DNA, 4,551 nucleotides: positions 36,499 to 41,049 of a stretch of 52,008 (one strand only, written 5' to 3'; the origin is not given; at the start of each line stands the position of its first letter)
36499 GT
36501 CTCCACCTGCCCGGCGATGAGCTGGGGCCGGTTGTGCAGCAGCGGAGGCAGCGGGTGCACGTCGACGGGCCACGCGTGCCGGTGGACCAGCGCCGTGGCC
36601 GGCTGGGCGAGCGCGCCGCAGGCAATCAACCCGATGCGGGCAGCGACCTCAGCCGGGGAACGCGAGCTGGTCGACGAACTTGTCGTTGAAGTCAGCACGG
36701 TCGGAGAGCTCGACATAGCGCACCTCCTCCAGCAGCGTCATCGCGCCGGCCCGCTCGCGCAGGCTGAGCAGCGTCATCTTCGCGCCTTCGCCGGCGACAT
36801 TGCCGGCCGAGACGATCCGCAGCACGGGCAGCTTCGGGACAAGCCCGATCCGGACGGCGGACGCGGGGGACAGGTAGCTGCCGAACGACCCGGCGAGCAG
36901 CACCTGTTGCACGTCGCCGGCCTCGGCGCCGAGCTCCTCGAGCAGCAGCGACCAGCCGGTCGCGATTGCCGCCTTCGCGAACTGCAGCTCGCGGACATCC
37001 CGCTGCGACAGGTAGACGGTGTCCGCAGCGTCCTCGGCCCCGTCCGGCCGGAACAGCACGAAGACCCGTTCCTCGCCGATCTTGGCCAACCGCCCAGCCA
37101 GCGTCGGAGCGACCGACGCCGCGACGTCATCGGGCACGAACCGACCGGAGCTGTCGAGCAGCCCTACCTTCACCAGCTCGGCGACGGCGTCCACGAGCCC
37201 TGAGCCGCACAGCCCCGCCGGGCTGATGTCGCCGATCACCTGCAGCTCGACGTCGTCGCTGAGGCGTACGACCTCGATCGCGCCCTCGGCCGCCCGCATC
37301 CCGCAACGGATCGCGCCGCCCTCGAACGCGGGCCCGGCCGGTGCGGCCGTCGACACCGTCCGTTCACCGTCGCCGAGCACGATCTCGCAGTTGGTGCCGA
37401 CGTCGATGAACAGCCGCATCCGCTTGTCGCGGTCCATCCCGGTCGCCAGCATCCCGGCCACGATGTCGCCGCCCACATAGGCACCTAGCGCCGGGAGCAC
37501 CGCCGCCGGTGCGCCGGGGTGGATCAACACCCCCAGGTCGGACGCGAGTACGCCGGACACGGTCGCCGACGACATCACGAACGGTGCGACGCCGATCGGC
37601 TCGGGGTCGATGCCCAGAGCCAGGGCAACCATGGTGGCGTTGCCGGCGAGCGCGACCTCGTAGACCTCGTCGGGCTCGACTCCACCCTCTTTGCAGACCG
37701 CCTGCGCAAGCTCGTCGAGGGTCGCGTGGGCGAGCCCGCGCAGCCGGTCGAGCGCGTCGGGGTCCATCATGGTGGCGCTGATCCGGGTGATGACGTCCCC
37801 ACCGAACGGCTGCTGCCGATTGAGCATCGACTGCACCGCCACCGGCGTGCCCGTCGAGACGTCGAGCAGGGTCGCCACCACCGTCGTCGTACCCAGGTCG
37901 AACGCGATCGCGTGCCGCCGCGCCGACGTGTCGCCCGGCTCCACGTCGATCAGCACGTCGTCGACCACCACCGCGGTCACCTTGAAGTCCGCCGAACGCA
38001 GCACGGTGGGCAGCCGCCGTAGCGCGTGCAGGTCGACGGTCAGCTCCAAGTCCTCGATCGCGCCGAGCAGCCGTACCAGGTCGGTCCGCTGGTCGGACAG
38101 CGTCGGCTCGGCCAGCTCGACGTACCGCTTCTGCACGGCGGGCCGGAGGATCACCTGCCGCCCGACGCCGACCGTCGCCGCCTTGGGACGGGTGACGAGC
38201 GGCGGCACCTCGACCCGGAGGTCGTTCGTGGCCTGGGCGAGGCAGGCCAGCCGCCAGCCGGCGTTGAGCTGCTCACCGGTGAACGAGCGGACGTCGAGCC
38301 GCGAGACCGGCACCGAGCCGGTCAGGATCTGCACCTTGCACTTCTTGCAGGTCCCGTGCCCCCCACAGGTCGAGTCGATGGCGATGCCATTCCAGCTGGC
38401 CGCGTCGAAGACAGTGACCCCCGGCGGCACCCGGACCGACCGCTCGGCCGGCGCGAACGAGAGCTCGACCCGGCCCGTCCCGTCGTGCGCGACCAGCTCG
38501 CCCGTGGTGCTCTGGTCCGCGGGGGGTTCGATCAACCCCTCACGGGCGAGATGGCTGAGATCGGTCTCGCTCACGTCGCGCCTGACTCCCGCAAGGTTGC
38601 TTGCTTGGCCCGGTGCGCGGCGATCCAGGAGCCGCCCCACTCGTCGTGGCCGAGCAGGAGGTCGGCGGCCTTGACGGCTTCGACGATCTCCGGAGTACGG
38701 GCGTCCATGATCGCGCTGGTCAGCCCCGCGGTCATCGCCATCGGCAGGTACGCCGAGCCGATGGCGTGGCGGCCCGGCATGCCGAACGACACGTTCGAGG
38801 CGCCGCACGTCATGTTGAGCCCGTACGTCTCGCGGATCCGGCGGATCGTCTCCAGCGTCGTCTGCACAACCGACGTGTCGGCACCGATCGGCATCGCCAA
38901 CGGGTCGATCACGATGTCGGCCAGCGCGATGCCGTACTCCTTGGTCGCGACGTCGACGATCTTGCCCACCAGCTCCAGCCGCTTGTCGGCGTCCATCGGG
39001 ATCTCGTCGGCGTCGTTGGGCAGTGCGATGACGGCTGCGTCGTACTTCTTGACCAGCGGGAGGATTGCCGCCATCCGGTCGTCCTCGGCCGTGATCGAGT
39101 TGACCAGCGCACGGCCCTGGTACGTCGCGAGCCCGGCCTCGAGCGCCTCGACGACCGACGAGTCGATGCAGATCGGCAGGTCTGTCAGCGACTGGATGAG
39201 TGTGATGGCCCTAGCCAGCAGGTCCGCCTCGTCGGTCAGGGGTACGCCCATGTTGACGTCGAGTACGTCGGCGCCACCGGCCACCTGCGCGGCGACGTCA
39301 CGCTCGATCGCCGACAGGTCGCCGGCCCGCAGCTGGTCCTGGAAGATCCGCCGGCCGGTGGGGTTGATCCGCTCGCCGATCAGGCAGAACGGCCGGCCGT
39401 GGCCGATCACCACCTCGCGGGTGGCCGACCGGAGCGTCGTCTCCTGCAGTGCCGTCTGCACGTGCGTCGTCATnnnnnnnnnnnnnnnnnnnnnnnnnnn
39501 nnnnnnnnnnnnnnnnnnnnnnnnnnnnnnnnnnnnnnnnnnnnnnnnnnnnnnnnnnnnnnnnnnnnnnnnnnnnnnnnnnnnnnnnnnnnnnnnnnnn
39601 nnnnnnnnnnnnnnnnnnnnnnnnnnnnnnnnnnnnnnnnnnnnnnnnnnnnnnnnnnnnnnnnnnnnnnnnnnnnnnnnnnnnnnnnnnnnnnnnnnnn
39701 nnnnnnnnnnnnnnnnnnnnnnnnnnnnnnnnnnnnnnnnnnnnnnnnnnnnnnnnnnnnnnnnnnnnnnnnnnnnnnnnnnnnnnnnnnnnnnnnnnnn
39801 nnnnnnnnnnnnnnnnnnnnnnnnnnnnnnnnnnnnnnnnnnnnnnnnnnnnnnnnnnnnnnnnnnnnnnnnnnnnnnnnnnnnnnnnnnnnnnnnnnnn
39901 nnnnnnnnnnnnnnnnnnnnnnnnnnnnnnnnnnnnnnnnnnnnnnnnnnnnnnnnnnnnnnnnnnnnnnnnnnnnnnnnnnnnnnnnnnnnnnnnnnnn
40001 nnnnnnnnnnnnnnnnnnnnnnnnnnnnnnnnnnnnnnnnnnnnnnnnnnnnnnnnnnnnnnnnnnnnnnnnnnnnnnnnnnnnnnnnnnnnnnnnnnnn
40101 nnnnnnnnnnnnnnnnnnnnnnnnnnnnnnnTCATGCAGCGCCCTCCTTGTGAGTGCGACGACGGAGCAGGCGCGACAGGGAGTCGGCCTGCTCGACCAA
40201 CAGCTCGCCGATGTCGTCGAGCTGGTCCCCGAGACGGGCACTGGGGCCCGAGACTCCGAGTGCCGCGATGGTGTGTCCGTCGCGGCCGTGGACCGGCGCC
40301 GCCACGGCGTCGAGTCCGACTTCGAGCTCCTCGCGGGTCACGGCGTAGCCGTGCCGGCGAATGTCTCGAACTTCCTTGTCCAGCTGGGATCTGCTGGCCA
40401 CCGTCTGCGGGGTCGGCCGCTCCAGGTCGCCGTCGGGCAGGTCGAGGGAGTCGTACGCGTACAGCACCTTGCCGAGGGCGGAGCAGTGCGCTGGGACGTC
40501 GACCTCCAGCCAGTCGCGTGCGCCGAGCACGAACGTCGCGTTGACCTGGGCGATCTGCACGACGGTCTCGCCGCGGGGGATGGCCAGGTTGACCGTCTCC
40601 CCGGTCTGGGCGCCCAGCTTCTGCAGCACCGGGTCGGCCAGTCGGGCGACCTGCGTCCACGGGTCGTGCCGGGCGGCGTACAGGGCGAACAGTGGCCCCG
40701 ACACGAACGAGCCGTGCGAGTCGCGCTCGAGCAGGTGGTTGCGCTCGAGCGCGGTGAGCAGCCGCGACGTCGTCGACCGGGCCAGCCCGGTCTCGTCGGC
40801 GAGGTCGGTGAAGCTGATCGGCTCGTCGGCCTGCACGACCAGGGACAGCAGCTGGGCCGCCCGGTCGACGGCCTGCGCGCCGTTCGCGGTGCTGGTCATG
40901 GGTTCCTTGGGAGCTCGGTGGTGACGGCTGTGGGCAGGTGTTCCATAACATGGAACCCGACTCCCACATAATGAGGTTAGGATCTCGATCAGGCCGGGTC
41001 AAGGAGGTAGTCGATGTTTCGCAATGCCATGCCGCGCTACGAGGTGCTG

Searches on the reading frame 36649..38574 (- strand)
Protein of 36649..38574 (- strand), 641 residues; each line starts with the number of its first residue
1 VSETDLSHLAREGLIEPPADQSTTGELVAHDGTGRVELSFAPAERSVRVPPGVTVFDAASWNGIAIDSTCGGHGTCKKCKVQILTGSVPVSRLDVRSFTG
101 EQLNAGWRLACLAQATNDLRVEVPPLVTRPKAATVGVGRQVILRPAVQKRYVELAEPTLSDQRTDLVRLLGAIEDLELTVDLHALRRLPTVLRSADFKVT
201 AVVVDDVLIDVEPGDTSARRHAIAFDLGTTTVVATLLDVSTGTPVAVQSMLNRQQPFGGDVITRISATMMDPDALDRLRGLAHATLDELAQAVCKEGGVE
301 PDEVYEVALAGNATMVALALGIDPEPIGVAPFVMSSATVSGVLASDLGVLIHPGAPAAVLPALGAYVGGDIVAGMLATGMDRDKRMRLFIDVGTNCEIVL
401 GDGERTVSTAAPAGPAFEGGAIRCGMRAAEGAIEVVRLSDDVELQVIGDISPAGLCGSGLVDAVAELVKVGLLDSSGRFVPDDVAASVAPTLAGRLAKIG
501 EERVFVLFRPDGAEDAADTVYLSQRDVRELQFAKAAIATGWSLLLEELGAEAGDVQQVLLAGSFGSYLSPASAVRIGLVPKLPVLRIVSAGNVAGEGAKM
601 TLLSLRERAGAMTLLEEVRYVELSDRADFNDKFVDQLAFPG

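Call 4: search_protein_families(library=pfam, proteins=[window:36649-38574:-], max_evalue=0.01)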
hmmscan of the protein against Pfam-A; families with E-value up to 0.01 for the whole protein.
window:36649-38574:- (641 aa): 4 families
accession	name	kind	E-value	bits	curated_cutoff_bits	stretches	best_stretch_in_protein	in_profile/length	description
PF14574.11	RACo_C_ter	-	2.2e-72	243.7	27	1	386-640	2-250/261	C-terminal domain of RACo the ASKHA domain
PF17651.6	Raco_middle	-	1.7e-52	177.8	26.8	1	222-382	2-162/163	RACo middle region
PF17650.6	RACo_linker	-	2.4e-24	85.4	26.2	1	139-217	4-85/86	RACo linker region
PF00111.32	Fer2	-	1.8e-10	41.1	21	1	43-115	6-76/77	2Fe-2S iron-sulfur cluster binding domain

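Call 5: search_protein_families(library=ncbifam, proteins=[window:36649-38574:-], max_evalue=0.01)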
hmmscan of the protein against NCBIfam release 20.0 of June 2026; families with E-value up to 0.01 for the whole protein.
window:36649-38574:- (641 aa): 9 families
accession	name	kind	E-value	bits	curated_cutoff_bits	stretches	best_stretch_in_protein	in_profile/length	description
NF040756.1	corr_regen_AcsV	exception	7.8e-123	411.1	800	1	38-635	2-619/632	corrinoid activation/regeneration protein AcsV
TIGR04270.1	Rama_corrin_act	subfamily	4.1e-29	101.3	500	1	222-605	2-380/534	methylamine methyltransferase corrinoid protein reductive activase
TIGR01941.1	nqrF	equivalog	3.9e-14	52.4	295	1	41-124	37-121/405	NADH:ubiquinone reductase (Na(+)-transporting) subunit F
NF058606.1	GlBtMonoRdsGbcB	equivalog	1.6e-09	37.1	500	1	32-122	274-361/362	glycine betaine monooxygenase reductase subunit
NF004317.0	PRK05713.1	equivalog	2.8e-09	36.7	338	1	43-123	7-84/312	iron-sulfur-binding ferredoxin reductase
TIGR02008.1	fdx_plant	subfamily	5.7e-06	26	81.15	1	44-122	14-89/97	ferredoxin [2Fe-2S]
NF007964.0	PRK10684.1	equivalog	6.8e-06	25.3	383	1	29-121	243-332/333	NADH oxidoreductase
TIGR02007.1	fdx_isc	equivalog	0.00064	19.9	132.1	1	40-124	11-100/110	ISC system 2Fe-2S type ferredoxin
NF045803.1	MethMoxFADbindMmoC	equivalog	0.0015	17.3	500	1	54-125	23-93/343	aromatic/alkene monooxygenase hydroxylase FAD-binding subunit MmoC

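Call 45: search_solved_structures(query=window:36649-38574:-)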
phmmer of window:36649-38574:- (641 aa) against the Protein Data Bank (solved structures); distinct sequences matched with E-value up to 0.001: 38.
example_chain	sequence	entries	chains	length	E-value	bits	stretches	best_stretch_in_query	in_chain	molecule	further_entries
3zyy_X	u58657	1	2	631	5.1e-98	332.5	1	38-637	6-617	IRON-SULFUR CLUSTER BINDING PROTEIN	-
4c1n_K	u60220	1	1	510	9.5e-87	295.3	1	145-637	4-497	IRON-SULFUR CLUSTER BINDING PROTEIN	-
4c1n_I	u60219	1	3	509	1.1e-86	295.1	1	145-637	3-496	IRON-SULFUR CLUSTER BINDING PROTEIN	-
8a1t_F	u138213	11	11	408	5.8e-07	31.8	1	34-127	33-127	Na(+)-translocating NADH-quinone reductase subunit F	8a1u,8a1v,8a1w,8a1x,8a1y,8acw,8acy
7xk3_F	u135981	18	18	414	6e-07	31.8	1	34-127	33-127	Na(+)-translocating NADH-quinone reductase subunit F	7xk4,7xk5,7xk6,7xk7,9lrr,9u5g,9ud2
1gaq_B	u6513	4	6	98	3.6e-06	29.2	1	35-123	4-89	FERREDOXIN I | Ferredoxin-1, chloroplastic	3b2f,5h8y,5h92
3w5v_B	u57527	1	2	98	5e-06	28.7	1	35-123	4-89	Ferredoxin-1, chloroplastic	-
3w5u_B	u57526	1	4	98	5.2e-06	28.7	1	35-123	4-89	Ferredoxin-1, chloroplastic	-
3p63_A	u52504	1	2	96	8e-06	28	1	36-123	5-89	Ferredoxin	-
1a70_A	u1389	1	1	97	1.1e-05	27.6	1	47-123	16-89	FERREDOXIN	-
29ki_A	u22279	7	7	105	1.4e-05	27.3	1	47-123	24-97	Ferredoxin-1, chloroplastic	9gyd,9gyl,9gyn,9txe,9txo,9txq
9gyr_A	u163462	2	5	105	1.4e-05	27.3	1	47-123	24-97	Ferredoxin-1, chloroplastic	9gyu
4zho_A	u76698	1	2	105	1.7e-05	27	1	40-123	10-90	Ferredoxin-2, chloroplastic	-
6b03_F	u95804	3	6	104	1.8e-05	26.9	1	40-123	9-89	Ferredoxin-2, chloroplastic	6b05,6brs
1pfd_A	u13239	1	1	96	2e-05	26.7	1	38-123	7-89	FERREDOXIN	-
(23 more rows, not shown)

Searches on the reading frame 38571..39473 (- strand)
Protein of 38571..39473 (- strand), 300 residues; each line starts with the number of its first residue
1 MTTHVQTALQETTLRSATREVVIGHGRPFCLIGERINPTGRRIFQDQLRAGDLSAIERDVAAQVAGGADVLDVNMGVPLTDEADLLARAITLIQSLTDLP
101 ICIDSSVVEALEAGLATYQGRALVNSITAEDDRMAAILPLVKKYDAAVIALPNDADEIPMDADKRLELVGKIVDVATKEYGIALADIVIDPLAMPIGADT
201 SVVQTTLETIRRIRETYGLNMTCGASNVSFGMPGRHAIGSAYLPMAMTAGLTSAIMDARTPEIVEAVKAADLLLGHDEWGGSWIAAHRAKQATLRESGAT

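Call 4: search_protein_families(library=pfam, proteins=[window:38571-39473:-], max_evalue=0.01)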
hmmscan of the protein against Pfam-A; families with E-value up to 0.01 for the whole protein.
window:38571-39473:- (300 aa): 2 families
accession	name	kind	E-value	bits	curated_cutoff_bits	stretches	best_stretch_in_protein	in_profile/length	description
PF00809.28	Pterin_bind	-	6.4e-27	95.2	25.5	1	33-255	1-242/244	Pterin binding enzyme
PF03599.22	CdhD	-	6.6e-07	28.8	24.8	1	86-212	85-197/387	CO dehydrogenase/acetyl-CoA synthase delta subunit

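Call 5: search_protein_families(library=ncbifam, proteins=[window:38571-39473:-], max_evalue=0.01)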
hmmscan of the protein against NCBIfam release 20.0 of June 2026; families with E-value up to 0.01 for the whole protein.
window:38571-39473:- (300 aa): 8 families
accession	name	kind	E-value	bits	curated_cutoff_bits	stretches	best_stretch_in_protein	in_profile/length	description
NF005719.0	PRK07535.1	domain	1.1e-93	313.3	259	1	29-293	1-264/268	methyltetrahydrofolate:corrinoid/iron-sulfur protein methyltransferase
TIGR02082.1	metH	equivalog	5.2e-42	143.6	1010.85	1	6-268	320-596/1182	methionine synthase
NF040758.1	CODH_ACS_meth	exception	4.5e-40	137.7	370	1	29-282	4-257/261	carbon monoxide dehydrogenase/acetyl-CoA synthase methytransferase subunit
NF007024.0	PRK09490.1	equivalog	6.2e-31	107.1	1497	1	12-268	343-613/1234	methionine synthase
NF002142.0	PRK00979.1-1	subfamily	5.9e-09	35.3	287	1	85-229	81-221/306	tetrahydromethanopterin S-methyltransferase subunit H family protein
TIGR01496.1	DHPS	equivalog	0.00039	20.2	162.6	1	53-191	22-172/258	dihydropteroate synthase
NF047990.1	Co_MTase_MtgA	equivalog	0.0077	15.8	550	0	46-255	50-255/306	[methyl-Co(III) glycine betaine-specific corrinoid protein]--tetrahydrofolate methyltransferase MtgA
NF003195.0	PRK04165.1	equivalog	0.0087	15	306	0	81-214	138-249/450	acetyl-CoA decarbonylase/synthase complex subunit gamma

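Call 47: search_solved_structures(query=window:38571-39473:-)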
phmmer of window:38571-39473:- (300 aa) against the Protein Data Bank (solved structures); distinct sequences matched with E-value up to 0.001: 17.
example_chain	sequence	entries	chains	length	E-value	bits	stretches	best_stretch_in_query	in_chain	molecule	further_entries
2yck_X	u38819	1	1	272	2.5e-42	148.4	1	27-289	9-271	5-METHYLTETRAHYDROFOLATE CORRINOID/IRON SULFUR PROTEIN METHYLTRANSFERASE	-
2yci_X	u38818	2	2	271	2.5e-42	148.4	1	27-289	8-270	5-METHYLTETRAHYDROFOLATE CORRINOID/IRON SULFUR PROTEIN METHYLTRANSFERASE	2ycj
4o0q_A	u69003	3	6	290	3.3e-38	134.9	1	29-290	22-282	Dihydropteroate synthase DHPS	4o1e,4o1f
1f6y_A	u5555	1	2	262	1.1e-35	126.6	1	31-284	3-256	5-METHYLTETRAHYDROFOLATE CORRINOID/IRON SULFUR PROTEIN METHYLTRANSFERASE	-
2e7f_A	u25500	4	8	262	3.1e-35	125.2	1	31-284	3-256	5-methyltetrahydrofolate corrinoid/iron sulfur protein methyltransferase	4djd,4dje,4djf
2ogy_A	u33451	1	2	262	4.3e-34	121.4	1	31-284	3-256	5-methyltetrahydrofolate corrinoid/iron sulfur protein methyltransferase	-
1q7m_A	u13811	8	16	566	1.7e-32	116.2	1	29-274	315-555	5-methyltetrahydrofolate S-homocysteine methyltransferase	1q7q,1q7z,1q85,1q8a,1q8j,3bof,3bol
8g3h_A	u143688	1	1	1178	7.6e-29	104.2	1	25-259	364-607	Methionine synthase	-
5von_A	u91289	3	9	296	4.8e-26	95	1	28-259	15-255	5-methyltetrahydrofolate homocysteine S-methyltransferase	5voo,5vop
9cbq_A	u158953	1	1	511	3.3e-25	92.2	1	30-259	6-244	Methionine synthase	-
9cbo_A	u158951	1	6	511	3.3e-25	92.2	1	30-259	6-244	Methionine synthase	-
9cbr_A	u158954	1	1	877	4.4e-25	91.8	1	28-259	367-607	Methionine synthase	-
9cbp_A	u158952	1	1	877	4.4e-25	91.8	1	28-259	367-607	Methionine synthase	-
8ssc_A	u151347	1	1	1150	7.3e-25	91.1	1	28-259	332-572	Methionine synthase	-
4ccz_A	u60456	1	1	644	3.6e-24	88.9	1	8-262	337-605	METHIONINE SYNTHASE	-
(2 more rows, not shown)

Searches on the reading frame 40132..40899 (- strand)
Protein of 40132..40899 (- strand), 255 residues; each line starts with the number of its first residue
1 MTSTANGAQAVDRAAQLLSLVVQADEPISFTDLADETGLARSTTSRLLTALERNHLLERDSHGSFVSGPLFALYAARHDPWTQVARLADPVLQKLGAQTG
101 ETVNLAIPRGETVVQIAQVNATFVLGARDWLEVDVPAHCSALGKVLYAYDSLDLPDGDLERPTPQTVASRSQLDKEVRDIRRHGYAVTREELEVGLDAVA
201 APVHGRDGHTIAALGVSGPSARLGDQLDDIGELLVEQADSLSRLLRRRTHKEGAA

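Call 4: search_protein_families(library=pfam, proteins=[window:40132-40899:-], max_evalue=0.01)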
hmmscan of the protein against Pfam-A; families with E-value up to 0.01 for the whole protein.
window:40132-40899:- (255 aa): 11 families
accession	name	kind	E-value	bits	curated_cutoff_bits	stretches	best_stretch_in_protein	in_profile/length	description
PF01614.24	IclR_C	-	1.2e-30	106.8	24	1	83-243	8-174/174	Bacterial transcriptional regulator IclR C-terminal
PF09339.16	HTH_IclR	-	1.6e-13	50.6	22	1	10-60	1-51/52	IclR helix-turn-helix domain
PF25213.1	HVO_A0261_N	-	2.3e-06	27.8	35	1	22-62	19-59/86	HVO_A0261 N-terminal domain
PF13545.12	HTH_Crp_2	-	4.4e-06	27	27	1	16-60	6-56/70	Crp-like helix-turn-helix domain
PF12802.13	MarR_2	-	6e-06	26.8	27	1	14-59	7-52/61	MarR family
PF13412.12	HTH_24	-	2e-05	24.5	21.9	1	22-56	12-46/48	Winged helix-turn-helix DNA-binding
PF01047.28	MarR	-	5.4e-05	23.4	24.6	1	26-60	16-50/59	MarR family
PF13404.12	HTH_AsnC-type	-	0.00097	19.3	27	1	22-46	12-36/42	AsnC-type helix-turn-helix domain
PF00325.26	Crp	-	0.0028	17.8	21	1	32-56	7-31/32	Bacterial regulatory proteins, crp family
PF08100.18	Dimerisation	-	0.003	17.8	25.6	1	20-63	33-76/93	O-methyltransferase dimerisation domain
PF12840.13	HTH_20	-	0.0038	17.6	27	0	20-58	12-49/51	Helix-turn-helix domain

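Call 5: search_protein_families(library=ncbifam, proteins=[window:40132-40899:-], max_evalue=0.01)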
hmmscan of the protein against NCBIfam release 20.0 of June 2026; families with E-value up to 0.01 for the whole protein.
window:40132-40899:- (255 aa): 11 families
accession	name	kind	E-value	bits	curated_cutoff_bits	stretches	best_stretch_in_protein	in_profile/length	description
NF045644.1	TransRegBhcR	equivalog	1.7e-40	139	350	1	3-244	17-264/267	HTH-type transcriptional regulator BhcR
TIGR02431.1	pcaR_pcaU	subfamily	1.8e-33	115.9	284.75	1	11-242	8-245/248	beta-ketoadipate pathway transcriptional regulators, PcaR/PcaU/PobR family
NF008601.2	PRK11569.1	equivalog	2.6e-26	92.4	380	1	5-242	23-269/276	glyoxylate bypass operon transcriptional repressor IclR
NF007548.0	PRK10163.1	equivalog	3.7e-25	88.6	406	1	5-247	18-267/271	HTH-type transcriptional repressor AllR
NF011671.1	PRK15090.1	equivalog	7.4e-21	74.5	275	1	10-243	12-251/256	DNA-binding transcriptional regulator KdgR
NF007342.0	PRK09834.1-4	equivalog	6.2e-05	22.1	251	1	1-204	4-214/263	DNA-binding transcriptional regulator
NF053755.1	MsvR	equivalog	0.00024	20.9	220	1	3-61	2-60/236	transcriptional factor MsvR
NF033788.1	HTH_metalloreg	subfamily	0.00029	20.6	55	1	17-66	16-64/77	metalloregulator ArsR/SmtB family transcription factor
NF007341.0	PRK09834.1-3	equivalog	0.0015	17.7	269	1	11-149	10-151/274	DNA-binding transcriptional regulator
TIGR02018.2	his_ut_repres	equivalog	0.0045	16.4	220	1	31-68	27-65/226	histidine utilization transcriptional repressor HutC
TIGR02944.1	suf_reg_Xantho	equivalog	0.0084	16.5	110.65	0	14-58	11-56/130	SUF system Fe-S cluster assembly regulator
